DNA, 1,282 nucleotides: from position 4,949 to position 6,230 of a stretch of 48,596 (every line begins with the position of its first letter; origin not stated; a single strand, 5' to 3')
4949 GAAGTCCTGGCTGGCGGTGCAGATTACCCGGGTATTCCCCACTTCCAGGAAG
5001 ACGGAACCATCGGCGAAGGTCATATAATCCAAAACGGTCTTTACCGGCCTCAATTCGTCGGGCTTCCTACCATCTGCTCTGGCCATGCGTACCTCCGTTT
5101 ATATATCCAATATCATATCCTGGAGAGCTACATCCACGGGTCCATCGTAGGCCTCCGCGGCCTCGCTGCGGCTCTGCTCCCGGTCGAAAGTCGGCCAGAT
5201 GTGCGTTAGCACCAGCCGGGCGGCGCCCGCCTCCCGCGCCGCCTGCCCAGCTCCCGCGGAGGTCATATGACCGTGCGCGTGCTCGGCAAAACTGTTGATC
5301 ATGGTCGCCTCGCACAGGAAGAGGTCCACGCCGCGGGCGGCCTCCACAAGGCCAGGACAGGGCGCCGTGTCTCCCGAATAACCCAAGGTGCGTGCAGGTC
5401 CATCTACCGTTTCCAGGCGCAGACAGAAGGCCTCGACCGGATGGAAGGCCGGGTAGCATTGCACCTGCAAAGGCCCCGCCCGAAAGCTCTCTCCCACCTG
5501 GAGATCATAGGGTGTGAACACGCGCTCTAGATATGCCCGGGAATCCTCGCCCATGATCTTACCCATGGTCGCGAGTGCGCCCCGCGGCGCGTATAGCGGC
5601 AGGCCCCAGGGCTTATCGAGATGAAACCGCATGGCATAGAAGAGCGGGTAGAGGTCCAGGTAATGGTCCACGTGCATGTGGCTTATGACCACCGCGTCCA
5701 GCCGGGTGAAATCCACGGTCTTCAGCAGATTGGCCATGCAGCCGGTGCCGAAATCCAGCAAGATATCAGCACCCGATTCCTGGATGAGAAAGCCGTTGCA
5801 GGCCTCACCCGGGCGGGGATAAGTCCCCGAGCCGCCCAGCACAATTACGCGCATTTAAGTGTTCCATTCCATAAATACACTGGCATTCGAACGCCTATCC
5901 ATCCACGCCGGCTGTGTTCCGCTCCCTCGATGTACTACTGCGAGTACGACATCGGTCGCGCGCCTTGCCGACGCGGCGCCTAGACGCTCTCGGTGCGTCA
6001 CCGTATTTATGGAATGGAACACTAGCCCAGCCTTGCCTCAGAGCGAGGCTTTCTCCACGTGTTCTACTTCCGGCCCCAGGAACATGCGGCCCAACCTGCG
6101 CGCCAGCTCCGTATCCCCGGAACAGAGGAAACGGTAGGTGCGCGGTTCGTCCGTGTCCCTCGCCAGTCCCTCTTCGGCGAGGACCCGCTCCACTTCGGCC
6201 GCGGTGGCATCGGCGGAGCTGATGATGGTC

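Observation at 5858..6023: A ~165-nt element closed by a perfect 21-bp stem occurs twice, with three compensatory base-pair changes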

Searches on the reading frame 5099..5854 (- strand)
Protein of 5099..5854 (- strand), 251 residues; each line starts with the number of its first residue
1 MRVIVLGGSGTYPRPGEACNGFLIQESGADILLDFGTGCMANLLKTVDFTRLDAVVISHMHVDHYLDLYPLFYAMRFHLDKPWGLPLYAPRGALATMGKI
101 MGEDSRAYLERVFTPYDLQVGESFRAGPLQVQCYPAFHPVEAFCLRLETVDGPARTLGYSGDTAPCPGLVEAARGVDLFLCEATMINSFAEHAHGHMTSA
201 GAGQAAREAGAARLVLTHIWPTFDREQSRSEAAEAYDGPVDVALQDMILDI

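Call 47: find_encoding_contigs(protein=window:5099-5854:-, flank=3000, max_places=8)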
Protein window:5099-5854:- (251 aa): 2 contigs read that carry it; 2 places shown.
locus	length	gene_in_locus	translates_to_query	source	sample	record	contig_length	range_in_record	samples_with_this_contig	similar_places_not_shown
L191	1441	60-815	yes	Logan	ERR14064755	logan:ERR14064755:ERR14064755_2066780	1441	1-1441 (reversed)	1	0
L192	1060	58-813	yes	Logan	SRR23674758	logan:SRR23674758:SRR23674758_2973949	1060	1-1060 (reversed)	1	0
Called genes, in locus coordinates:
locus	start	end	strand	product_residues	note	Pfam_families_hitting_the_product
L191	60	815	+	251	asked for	PF23023:Anti-Pycsar_Apyc1, PF00753:Lactamase_B (weak), PF12706:Lactamase_B_2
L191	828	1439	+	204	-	?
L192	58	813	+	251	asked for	PF23023:Anti-Pycsar_Apyc1, PF00753:Lactamase_B (weak), PF12706:Lactamase_B_2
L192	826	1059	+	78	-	?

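Call 50: find_homologous_proteins(query=window:5099-5854:-, max_evalue=1e-40)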
Query window:5099-5854:- (251 aa): 133 proteins with E <= 1e-40 among 4439 candidates; the best 120 are listed.
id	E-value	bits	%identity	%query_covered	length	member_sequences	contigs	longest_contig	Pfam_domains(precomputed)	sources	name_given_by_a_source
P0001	3.9e-169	579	100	100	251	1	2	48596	PF12706.14,PF23023.2,PF00753.34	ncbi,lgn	-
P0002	1.7e-145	501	84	100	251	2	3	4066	PF12706.14,PF23023.2,PF00753.34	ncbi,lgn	-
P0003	2.0e-140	485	82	100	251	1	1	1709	PF12706.14,PF23023.2,PF00753.34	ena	-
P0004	7.9e-140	483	82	100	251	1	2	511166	PF12706.14,PF23023.2,PF00753.34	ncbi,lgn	-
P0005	1.3e-132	459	78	100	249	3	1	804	PF12706.14,PF23023.2,PF00753.34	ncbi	-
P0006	8.6e-128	443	75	100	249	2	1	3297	PF12706.14,PF23023.2,PF00753.34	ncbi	-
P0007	1.6e-123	429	74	100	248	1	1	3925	PF12706.14,PF23023.2,PF00753.34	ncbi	-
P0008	1.9e-97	344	62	100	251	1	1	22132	PF12706.14,PF23023.2,PF00753.34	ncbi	ncbi:MAG: MBL fold metallo-hydrolase [Candidatus Geothermincolia bacterium]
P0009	1.5e-94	334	59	100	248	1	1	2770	PF12706.14,PF23023.2,PF00753.34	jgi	jgi:ribonuclease BN (tRNA processing enzyme)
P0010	7.2e-93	329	57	100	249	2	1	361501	PF12706.14,PF23023.2,PF00753.34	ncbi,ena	-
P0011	9.0e-89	315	58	98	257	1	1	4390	PF12706.14,PF23023.2,PF00753.34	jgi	jgi:ribonuclease BN (tRNA processing enzyme)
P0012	2.3e-88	314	56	98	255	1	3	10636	PF12706.14,PF23023.2,PF00753.34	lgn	-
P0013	3.3e-88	314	56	100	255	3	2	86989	PF12706.14,PF23023.2,PF00753.34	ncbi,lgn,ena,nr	ncbi:MAG: MBL fold metallo-hydrolase [Actinobacteria bacterium]|nr:MBL fold metallo-hydrolase [Actin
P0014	9.9e-88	312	56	100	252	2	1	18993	PF12706.14,PF23023.2,PF00753.34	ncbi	-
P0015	1.1e-87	312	55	100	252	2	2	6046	PF12706.14,PF23023.2,PF00753.34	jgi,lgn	jgi:ribonuclease BN (tRNA processing enzyme)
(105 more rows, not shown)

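Call 51: find_encoding_contigs(protein=P0004, flank=10000, max_places=2)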
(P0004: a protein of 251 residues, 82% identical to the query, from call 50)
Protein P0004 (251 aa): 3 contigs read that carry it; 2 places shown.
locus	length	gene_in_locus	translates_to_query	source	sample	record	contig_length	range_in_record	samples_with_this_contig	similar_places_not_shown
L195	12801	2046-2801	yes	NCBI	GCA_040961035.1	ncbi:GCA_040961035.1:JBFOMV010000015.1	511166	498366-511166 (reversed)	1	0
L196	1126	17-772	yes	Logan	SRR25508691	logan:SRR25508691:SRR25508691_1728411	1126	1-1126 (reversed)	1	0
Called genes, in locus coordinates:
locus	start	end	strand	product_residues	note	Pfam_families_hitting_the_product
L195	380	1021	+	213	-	PF01545:Cation_efflux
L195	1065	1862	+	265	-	PF01177:Asp_Glu_race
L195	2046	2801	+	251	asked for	PF23023:Anti-Pycsar_Apyc1, PF00753:Lactamase_B, PF12706:Lactamase_B_2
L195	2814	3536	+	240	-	PF01138:RNase_PH, PF03725:RNase_PH_C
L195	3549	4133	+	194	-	PF01725:Ham1p_like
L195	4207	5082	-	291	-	PF04072:LCM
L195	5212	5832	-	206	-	PF03412:Peptidase_C39, PF11814:DUF3335 (faint), PF13529:Peptidase_C39_2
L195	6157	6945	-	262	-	PF00005:ABC_tran, PF02463:SMC_N (faint), PF13304:AAA_21 (weak)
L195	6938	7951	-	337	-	PF01032:FecCD, PF00950:ABC-3 (weak)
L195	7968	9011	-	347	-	PF01497:Peripla_BP_2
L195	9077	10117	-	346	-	PF00174:Oxidored_molyb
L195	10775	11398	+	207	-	-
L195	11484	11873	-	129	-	PF00072:Response_reg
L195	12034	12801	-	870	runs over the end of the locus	PF01266:DAO (faint), PF01593:Amino_oxidase, PF13450:NAD_binding_8, PF00970:FAD_binding_6, PF00175:NAD_binding_1, PF00111:Fer2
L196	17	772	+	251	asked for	PF23023:Anti-Pycsar_Apyc1, PF00753:Lactamase_B, PF12706:Lactamase_B_2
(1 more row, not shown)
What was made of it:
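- Checked: ORF 5099-5854(-) is the MBL-fold gene and ORF 6038-6862(-) is murI (calls 47, 51).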

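Call 52: find_encoding_contigs(protein=P0002, flank=4000, max_places=3)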
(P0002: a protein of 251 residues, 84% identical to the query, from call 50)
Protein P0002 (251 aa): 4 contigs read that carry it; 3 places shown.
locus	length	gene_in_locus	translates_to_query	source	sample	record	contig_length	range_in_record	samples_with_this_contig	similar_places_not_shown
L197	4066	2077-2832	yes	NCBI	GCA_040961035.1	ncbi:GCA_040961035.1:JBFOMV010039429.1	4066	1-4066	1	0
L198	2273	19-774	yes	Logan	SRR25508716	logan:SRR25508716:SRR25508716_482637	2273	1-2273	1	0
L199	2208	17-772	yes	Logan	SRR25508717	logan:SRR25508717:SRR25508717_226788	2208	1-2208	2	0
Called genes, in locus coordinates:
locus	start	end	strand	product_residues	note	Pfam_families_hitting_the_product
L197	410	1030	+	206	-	PF01545:Cation_efflux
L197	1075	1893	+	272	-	PF01177:Asp_Glu_race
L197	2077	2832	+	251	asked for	PF23023:Anti-Pycsar_Apyc1, PF00753:Lactamase_B, PF12706:Lactamase_B_2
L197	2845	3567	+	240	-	PF01138:RNase_PH, PF03725:RNase_PH_C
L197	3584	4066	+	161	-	?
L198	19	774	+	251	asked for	PF23023:Anti-Pycsar_Apyc1, PF00753:Lactamase_B, PF12706:Lactamase_B_2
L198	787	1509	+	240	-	PF01138:RNase_PH, PF03725:RNase_PH_C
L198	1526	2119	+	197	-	PF01725:Ham1p_like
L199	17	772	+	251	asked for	PF23023:Anti-Pycsar_Apyc1, PF00753:Lactamase_B, PF12706:Lactamase_B_2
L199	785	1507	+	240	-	PF01138:RNase_PH, PF03725:RNase_PH_C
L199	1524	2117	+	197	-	PF01725:Ham1p_like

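Call 56: find_encoding_contigs(protein=P0008, flank=3000, max_places=2)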
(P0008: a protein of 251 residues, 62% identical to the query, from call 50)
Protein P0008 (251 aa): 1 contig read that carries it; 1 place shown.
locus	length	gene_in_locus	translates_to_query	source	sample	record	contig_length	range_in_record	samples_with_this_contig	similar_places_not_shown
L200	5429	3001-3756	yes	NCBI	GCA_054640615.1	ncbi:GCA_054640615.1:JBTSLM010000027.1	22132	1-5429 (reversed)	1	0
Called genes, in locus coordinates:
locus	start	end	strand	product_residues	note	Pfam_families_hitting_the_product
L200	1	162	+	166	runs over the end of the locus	PF01668:SmpB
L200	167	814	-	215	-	PF01833:TIG (weak)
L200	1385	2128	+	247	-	PF12158:DUF3592 (faint)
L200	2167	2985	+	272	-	PF01177:Asp_Glu_race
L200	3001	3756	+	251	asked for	PF23023:Anti-Pycsar_Apyc1, PF00753:Lactamase_B, PF12706:Lactamase_B_2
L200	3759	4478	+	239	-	PF01138:RNase_PH, PF03725:RNase_PH_C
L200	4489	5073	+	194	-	PF01725:Ham1p_like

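Call 57: find_encoding_contigs(protein=P0007, flank=3000, max_places=2)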
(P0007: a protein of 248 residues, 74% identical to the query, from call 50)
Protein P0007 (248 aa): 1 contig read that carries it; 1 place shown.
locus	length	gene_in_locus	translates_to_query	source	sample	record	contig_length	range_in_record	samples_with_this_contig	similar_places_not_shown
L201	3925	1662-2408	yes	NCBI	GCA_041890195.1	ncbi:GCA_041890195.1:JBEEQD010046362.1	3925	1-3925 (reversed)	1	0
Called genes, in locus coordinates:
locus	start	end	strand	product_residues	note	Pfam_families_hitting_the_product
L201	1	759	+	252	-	?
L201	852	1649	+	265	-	PF01177:Asp_Glu_race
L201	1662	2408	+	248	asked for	PF23023:Anti-Pycsar_Apyc1, PF00753:Lactamase_B, PF12706:Lactamase_B_2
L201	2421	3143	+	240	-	PF01138:RNase_PH, PF03725:RNase_PH_C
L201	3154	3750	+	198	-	PF01725:Ham1p_like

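Call 58: find_encoding_contigs(protein=P0010, flank=3000, max_places=2)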
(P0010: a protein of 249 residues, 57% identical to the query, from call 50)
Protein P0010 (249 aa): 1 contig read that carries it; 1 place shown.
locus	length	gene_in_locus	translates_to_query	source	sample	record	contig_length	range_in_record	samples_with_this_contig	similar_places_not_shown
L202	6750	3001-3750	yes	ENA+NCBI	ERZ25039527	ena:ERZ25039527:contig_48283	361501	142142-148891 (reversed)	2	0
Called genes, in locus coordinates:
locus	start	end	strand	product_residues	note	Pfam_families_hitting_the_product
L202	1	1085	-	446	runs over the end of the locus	PF00149:Metallophos (weak)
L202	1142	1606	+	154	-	PF01668:SmpB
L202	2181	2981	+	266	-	PF01177:Asp_Glu_race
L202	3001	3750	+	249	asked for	PF23023:Anti-Pycsar_Apyc1, PF00753:Lactamase_B, PF12706:Lactamase_B_2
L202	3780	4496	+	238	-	PF01138:RNase_PH, PF03725:RNase_PH_C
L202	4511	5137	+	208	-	PF01725:Ham1p_like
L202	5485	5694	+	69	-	-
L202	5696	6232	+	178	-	PF01814:Hemerythrin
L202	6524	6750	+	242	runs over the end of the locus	-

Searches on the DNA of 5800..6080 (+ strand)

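Call 17: search_rna_families(source=window, start=5800, end=6080, threshold=evalue, max_evalue=10)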
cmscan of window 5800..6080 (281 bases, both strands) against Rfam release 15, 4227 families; matches with E-value up to 10: 2.
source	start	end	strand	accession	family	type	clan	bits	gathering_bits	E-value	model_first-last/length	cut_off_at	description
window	5853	5881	-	RF01072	TMV_UPD-PK3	Cis-reg;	-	10.4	34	5.3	1-23/31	no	Pseudoknot of upstream pseudoknot domain (UPD) of the 3'UTR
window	5986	6053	-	RF03028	RT-7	Gene; sRNA;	-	8.5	116.8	9.3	1-191/191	no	RT-7 RNA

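Call 25: search_dna_similar(query=window:5850-6030:+, collection=plasmids, mode=distant, max_evalue=0.001)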
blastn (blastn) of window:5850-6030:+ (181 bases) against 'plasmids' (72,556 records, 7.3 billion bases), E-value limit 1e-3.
No match.
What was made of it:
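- Tried and rejected: A distant-mode search found no match (call 25).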
